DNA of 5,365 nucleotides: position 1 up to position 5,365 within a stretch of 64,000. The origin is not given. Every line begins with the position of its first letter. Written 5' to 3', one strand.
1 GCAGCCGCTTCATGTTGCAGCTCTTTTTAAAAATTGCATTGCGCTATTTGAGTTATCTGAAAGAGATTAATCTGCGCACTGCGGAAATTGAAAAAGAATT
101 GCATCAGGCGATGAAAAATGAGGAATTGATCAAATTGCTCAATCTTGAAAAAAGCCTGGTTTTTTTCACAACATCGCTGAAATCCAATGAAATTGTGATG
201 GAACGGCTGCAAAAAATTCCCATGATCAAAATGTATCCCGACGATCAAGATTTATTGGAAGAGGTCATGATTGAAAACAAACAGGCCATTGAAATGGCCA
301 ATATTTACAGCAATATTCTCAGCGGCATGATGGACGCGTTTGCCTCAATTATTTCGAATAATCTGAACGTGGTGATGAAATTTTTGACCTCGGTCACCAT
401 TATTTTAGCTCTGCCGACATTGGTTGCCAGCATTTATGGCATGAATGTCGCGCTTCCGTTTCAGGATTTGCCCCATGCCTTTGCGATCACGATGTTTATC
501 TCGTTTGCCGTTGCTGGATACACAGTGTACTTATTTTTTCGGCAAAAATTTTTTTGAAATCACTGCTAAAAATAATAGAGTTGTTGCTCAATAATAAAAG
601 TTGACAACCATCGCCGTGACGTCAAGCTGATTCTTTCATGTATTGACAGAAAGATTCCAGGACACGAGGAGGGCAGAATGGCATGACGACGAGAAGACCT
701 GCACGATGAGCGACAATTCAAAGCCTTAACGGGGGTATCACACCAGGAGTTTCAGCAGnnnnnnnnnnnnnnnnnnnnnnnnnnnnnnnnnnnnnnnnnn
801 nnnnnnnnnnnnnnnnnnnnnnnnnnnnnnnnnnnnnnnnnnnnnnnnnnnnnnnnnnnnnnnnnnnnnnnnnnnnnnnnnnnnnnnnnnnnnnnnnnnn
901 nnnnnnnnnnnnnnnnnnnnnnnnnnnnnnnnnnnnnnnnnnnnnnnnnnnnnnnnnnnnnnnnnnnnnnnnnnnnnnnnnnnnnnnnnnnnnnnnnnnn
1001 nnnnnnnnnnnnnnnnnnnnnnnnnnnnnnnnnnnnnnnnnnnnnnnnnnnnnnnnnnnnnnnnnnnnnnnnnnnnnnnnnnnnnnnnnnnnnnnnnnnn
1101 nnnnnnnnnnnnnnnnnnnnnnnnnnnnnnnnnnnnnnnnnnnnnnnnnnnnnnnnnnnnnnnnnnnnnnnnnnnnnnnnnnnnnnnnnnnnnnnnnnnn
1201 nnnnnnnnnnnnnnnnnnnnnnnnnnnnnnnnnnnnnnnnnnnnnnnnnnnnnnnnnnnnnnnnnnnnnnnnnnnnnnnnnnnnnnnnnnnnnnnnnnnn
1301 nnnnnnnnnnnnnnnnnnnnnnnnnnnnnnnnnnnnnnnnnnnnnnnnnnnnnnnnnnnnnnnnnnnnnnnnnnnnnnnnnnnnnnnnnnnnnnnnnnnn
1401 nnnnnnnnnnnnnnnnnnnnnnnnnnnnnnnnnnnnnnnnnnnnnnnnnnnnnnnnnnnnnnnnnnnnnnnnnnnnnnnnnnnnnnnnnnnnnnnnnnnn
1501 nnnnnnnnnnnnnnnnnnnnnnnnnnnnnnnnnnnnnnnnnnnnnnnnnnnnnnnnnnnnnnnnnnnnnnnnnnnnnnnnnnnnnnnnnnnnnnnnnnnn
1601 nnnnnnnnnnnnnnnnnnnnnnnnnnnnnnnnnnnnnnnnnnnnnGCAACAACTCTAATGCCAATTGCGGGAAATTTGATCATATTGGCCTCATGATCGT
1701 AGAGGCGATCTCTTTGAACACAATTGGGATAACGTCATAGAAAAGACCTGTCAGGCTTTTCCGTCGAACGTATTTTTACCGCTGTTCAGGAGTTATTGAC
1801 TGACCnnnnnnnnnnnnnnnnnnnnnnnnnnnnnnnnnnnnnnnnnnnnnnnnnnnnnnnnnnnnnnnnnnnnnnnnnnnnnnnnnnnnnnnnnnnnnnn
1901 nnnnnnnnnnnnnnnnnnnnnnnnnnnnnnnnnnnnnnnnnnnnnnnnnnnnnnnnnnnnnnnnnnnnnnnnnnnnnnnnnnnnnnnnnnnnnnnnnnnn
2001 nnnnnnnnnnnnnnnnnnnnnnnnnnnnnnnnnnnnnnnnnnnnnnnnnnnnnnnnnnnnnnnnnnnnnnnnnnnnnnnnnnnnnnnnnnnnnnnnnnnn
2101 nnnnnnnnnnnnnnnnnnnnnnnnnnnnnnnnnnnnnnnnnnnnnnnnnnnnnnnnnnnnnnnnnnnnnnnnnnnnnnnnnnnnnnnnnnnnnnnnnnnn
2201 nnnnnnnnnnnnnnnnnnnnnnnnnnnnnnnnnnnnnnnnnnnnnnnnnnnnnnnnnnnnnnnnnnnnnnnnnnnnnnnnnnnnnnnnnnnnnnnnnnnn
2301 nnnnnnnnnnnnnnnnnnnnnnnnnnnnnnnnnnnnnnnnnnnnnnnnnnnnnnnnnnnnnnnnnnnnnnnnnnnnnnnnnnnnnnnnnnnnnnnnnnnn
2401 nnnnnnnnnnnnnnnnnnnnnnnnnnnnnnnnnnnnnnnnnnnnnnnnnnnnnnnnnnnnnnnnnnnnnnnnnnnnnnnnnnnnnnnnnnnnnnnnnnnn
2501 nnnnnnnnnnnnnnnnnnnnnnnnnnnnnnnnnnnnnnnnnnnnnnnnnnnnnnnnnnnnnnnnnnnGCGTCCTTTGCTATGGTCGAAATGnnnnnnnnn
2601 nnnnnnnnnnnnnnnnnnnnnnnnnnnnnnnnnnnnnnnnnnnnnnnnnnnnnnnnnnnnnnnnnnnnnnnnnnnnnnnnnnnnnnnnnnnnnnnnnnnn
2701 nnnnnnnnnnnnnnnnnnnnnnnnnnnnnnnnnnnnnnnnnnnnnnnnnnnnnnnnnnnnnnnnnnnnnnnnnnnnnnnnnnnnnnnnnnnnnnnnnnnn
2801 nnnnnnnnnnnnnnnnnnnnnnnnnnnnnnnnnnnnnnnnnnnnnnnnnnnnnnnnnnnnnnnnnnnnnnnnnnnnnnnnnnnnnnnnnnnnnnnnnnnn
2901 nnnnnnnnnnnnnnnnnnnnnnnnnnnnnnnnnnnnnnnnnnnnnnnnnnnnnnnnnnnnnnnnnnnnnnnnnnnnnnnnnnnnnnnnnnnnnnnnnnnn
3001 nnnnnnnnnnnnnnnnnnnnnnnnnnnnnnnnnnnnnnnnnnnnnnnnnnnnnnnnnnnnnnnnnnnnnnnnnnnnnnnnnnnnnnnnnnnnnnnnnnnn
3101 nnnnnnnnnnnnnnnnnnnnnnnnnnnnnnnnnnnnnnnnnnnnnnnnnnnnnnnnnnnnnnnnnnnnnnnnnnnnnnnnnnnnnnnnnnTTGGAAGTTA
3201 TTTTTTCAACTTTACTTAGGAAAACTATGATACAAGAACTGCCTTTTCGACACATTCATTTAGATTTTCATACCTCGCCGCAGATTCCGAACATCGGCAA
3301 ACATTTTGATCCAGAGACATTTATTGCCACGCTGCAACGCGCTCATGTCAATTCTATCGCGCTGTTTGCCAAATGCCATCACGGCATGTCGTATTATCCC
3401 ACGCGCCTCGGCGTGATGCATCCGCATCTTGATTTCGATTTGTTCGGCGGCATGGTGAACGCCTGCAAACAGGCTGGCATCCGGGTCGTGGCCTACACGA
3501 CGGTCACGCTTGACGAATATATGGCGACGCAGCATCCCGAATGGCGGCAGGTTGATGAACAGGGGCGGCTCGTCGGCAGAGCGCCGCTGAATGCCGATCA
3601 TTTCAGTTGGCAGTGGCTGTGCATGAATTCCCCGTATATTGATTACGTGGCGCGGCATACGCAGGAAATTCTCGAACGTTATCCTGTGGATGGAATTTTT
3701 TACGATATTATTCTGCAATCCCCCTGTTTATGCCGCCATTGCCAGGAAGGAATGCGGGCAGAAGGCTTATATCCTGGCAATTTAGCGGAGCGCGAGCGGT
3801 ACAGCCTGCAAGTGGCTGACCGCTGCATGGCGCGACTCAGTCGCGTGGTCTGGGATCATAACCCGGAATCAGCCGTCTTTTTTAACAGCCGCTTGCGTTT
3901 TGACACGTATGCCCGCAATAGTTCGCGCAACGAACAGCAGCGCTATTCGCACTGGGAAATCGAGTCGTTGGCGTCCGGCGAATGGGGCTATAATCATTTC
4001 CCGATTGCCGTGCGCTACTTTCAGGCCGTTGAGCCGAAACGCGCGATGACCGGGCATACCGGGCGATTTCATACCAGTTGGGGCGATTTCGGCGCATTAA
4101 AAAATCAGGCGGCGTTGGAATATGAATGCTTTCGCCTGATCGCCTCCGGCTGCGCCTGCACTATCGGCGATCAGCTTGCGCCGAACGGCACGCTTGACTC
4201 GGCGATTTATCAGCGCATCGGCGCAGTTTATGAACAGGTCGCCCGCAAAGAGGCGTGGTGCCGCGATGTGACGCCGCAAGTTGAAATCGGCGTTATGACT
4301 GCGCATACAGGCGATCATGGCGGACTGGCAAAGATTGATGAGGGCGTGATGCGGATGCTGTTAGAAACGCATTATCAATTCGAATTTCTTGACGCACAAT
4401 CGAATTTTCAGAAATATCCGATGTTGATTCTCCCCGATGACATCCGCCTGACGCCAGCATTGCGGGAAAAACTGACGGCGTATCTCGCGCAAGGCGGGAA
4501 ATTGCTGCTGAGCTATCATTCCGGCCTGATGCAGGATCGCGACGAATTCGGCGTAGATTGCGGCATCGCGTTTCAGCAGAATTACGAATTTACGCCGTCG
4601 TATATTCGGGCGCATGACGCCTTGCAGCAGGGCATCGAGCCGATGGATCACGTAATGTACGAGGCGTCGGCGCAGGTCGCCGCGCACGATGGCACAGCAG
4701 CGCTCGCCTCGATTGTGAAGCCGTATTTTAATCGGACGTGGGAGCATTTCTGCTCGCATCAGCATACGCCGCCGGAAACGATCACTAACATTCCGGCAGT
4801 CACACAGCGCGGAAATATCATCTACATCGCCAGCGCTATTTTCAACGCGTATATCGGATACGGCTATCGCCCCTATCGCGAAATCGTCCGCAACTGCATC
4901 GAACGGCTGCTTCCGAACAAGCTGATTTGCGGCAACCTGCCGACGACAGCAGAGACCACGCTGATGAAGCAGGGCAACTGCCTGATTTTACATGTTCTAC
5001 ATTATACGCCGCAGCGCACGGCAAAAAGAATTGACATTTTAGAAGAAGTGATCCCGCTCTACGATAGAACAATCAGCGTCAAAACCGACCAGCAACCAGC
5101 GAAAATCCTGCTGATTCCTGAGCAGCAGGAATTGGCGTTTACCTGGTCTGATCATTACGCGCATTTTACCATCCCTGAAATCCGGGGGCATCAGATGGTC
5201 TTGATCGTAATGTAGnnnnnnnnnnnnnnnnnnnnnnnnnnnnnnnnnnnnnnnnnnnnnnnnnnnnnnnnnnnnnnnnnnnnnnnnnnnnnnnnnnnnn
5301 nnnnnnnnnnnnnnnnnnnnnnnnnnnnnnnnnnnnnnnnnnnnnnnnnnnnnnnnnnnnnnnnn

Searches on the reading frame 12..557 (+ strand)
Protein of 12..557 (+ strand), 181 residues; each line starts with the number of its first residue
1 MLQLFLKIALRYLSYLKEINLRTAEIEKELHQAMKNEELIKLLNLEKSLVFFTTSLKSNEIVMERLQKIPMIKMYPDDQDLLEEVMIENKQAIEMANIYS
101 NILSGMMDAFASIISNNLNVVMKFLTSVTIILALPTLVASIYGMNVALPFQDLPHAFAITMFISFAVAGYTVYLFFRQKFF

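Call 57: search_protein_families(library=pfam, proteins=[window:12-557:+], max_evalue=0.00001)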
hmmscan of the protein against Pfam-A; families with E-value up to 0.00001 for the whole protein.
window:12-557:+ (181 aa): 1 family
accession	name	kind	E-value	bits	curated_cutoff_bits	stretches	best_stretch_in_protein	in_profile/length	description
PF01544.23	CorA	-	3.7e-36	125.4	27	1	2-175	113-290/292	CorA-like Mg2+ transporter protein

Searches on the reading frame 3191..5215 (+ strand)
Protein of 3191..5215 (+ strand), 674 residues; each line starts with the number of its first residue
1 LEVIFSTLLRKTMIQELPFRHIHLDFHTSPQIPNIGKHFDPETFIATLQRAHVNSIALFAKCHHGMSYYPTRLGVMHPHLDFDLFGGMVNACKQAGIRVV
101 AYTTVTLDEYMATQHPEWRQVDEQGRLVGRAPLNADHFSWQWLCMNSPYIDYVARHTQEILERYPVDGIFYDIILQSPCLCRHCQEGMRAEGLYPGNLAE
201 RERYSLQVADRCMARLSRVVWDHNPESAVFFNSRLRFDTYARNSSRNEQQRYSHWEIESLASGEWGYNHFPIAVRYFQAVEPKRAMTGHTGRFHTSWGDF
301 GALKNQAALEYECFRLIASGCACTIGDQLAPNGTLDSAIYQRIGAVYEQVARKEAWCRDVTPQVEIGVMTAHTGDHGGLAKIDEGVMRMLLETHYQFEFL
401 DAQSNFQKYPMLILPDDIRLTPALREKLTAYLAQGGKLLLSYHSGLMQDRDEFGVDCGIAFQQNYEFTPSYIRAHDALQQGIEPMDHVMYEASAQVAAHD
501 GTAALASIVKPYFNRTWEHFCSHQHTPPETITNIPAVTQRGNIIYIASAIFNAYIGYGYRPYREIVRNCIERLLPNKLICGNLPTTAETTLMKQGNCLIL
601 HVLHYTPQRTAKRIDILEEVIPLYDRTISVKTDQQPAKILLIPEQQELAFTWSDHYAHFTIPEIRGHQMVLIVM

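Call 57: search_protein_families(library=pfam, proteins=[window:3191-5215:+], max_evalue=0.00001)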
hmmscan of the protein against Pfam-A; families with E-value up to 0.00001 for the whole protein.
window:3191-5215:+ (674 aa): 3 families
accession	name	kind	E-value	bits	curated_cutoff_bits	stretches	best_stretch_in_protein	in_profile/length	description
PF14871.12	GHL6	-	4.1e-39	134.3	35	1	40-173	1-132/132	Hypothetical glycosyl hydrolase 6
PF01120.23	Alpha_L_fucos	-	1.3e-08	35.1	25.2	1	37-269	92-288/345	Alpha-L-fucosidase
PF08532.16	Glyco_hydro_42M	-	1.6e-08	34.7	25.8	1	389-549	38-187/207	Beta-galactosidase trimerisation domain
